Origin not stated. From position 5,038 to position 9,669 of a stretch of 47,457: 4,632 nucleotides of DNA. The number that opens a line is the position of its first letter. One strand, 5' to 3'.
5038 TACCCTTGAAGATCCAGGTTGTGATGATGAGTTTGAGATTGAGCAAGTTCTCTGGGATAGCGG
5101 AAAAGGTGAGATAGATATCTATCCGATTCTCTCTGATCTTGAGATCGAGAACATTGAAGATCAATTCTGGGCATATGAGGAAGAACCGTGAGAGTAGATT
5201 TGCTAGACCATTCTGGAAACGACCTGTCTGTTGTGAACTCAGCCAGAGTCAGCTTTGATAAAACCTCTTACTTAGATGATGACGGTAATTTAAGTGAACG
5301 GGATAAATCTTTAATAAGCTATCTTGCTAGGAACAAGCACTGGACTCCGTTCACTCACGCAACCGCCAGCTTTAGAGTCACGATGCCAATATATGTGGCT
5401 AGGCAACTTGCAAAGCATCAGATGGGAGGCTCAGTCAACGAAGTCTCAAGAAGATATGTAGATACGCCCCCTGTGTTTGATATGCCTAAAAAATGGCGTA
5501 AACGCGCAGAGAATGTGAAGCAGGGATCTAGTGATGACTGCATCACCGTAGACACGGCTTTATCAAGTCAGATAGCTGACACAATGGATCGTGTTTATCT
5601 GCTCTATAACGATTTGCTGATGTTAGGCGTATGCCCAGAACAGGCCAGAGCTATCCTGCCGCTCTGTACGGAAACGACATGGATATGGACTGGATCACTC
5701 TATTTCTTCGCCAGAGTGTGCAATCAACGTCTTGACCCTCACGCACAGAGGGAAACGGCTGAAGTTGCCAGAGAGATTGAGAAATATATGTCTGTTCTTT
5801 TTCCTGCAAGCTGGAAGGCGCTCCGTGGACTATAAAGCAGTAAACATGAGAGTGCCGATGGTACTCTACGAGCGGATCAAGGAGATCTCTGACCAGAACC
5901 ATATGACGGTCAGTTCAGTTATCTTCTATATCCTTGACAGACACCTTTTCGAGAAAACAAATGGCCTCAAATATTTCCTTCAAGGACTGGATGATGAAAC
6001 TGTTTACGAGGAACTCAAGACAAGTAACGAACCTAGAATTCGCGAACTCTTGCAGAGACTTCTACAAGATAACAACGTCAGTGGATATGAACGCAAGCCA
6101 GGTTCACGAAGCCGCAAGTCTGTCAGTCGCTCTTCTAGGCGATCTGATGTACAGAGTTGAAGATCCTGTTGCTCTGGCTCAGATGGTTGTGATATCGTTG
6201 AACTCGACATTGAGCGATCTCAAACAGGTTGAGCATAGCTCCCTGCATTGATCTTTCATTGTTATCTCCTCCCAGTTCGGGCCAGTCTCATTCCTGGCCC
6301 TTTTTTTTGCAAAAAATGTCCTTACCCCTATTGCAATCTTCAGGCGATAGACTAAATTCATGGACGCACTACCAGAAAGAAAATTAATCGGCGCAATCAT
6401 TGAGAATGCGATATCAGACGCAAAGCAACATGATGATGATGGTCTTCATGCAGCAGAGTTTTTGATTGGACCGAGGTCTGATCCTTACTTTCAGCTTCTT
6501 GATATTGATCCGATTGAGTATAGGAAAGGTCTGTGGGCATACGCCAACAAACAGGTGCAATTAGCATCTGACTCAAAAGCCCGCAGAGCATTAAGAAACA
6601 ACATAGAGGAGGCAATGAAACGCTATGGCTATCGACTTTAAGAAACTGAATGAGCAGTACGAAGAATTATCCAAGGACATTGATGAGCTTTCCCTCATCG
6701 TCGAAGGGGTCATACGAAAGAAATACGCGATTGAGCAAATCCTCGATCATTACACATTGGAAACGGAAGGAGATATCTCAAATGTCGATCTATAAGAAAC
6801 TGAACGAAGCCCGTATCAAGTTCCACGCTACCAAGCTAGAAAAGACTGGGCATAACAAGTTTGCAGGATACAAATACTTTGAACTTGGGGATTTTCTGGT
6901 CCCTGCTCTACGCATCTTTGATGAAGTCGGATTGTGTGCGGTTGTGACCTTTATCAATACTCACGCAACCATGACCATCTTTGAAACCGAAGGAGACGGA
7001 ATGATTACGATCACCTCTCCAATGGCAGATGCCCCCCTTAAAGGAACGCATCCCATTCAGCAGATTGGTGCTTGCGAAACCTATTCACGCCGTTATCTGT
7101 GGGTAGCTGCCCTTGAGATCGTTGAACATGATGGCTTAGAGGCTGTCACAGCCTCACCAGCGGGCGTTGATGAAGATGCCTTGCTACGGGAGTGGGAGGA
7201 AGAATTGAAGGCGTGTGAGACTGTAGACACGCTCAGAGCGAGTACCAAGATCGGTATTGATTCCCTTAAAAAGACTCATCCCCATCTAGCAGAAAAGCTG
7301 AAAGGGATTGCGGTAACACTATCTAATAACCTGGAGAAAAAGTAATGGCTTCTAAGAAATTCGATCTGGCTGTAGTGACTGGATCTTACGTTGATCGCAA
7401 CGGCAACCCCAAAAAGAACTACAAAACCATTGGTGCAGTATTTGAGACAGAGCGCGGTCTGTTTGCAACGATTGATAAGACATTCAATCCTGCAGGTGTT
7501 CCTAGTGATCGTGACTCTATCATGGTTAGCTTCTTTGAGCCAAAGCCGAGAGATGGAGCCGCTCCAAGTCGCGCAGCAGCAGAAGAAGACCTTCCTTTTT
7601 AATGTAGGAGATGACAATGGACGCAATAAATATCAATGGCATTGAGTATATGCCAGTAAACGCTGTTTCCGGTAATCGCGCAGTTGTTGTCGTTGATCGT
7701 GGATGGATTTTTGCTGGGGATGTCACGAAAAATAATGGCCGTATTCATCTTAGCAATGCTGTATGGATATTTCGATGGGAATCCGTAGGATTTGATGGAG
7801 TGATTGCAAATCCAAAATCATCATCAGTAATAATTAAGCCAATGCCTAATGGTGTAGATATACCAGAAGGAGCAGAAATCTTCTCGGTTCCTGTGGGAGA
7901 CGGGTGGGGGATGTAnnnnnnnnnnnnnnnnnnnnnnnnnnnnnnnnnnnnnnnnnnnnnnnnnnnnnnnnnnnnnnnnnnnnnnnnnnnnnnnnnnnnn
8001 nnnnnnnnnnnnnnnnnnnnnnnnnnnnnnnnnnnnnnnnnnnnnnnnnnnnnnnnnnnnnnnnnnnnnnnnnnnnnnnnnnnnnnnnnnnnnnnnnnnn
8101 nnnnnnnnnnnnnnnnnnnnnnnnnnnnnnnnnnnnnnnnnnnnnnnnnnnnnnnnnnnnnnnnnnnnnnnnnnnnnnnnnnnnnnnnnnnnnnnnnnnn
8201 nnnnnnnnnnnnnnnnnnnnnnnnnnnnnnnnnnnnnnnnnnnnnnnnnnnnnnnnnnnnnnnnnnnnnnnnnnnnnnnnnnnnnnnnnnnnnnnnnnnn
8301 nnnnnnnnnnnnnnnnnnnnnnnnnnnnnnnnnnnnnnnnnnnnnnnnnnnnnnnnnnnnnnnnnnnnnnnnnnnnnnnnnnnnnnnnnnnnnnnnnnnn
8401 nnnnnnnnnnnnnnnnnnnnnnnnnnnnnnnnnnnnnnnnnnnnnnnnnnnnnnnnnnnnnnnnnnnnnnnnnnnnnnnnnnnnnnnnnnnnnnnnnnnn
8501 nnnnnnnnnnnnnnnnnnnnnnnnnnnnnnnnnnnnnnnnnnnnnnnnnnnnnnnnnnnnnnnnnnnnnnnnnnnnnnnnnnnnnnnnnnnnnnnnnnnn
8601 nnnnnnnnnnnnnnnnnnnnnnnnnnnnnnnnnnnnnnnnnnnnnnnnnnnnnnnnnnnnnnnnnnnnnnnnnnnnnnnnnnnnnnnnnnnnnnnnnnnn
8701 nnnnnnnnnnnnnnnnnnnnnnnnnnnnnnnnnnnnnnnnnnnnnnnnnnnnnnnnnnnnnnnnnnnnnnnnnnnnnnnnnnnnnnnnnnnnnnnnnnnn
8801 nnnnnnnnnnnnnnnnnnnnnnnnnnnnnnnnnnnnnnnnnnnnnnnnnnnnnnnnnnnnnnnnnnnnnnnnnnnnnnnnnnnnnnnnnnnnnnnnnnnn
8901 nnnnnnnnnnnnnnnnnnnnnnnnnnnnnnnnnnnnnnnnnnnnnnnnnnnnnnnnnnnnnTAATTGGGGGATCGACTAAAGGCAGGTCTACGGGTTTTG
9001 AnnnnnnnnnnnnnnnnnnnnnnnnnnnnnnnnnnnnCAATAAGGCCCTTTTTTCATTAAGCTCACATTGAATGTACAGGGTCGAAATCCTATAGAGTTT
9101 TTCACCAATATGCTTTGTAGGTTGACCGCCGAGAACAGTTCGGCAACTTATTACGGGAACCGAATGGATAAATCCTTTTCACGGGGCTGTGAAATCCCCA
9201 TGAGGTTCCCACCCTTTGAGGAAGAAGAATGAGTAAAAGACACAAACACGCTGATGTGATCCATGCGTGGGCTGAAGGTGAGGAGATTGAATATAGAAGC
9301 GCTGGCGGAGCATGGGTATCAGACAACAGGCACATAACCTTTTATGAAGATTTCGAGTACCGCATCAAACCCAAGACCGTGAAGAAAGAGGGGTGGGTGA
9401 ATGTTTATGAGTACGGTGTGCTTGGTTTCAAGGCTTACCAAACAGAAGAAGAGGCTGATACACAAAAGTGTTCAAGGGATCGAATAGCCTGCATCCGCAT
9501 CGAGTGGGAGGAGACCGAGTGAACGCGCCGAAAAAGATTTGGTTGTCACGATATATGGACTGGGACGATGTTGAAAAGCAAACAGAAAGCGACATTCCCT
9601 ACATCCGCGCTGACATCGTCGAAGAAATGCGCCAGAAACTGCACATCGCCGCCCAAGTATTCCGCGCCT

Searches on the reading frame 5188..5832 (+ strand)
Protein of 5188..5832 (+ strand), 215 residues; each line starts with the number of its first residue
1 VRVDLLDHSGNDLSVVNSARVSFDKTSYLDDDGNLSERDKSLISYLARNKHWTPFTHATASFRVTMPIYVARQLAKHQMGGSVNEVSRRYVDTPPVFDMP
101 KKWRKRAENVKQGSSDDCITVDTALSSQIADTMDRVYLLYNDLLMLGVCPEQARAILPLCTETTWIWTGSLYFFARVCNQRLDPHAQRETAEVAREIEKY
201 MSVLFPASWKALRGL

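Call 22: search_protein_families(library=phrogs, proteins=[window:5188-5832:+], max_evalue=0.001)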
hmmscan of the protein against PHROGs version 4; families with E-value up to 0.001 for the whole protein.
window:5188-5832:+ (215 aa): 6 families
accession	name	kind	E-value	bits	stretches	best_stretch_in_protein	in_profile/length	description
phrog_85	-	DNA, RNA and nucleotide metabolism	8.2e-56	191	1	1-212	371-583/866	thymidylate synthase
phrog_10644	-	DNA, RNA and nucleotide metabolism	1e-19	72.2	1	70-199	11-141/160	thymidylate synthase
phrog_28804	-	DNA, RNA and nucleotide metabolism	1.6e-17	64.6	1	135-213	9-86/91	thymidylate synthase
phrog_26005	-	unknown function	4.5e-11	43.7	1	6-70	15-78/310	-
phrog_23580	-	DNA, RNA and nucleotide metabolism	5.5e-10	40.4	1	1-60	1-62/178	thymidylate synthase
phrog_22708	-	DNA, RNA and nucleotide metabolism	0.00035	21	1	34-93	66-126/242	thymidylate synthase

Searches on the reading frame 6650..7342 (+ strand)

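Call 22: search_protein_families(library=phrogs, proteins=[window:6650-7342:+], max_evalue=0.001)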
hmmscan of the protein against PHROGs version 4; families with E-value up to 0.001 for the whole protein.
window:6650-7342:+ (231 aa): 2 families
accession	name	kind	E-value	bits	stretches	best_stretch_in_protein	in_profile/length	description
phrog_155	-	DNA, RNA and nucleotide metabolism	1.4e-19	71.9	1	40-177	61-204/308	Erf-like ssDNA annealing protein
phrog_2324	-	DNA, RNA and nucleotide metabolism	2.4e-10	41.3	1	42-161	6-124/193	Erf-like ssDNA annealing protein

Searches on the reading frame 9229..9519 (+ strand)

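Call 22: search_protein_families(library=phrogs, proteins=[window:9229-9519:+], max_evalue=0.001)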
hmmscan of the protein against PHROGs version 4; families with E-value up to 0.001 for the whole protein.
window:9229-9519:+ (97 aa): 4 families
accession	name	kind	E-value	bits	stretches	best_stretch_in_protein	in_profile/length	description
phrog_34112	-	unknown function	1.6e-07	32.6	1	3-51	2-57/59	-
phrog_21668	-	unknown function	1.8e-07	32.2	1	7-52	9-60/171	-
phrog_13152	-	unknown function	7e-06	27.2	1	3-53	73-123/171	-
phrog_15048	-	unknown function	0.00025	22.2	1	3-51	9-57/131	-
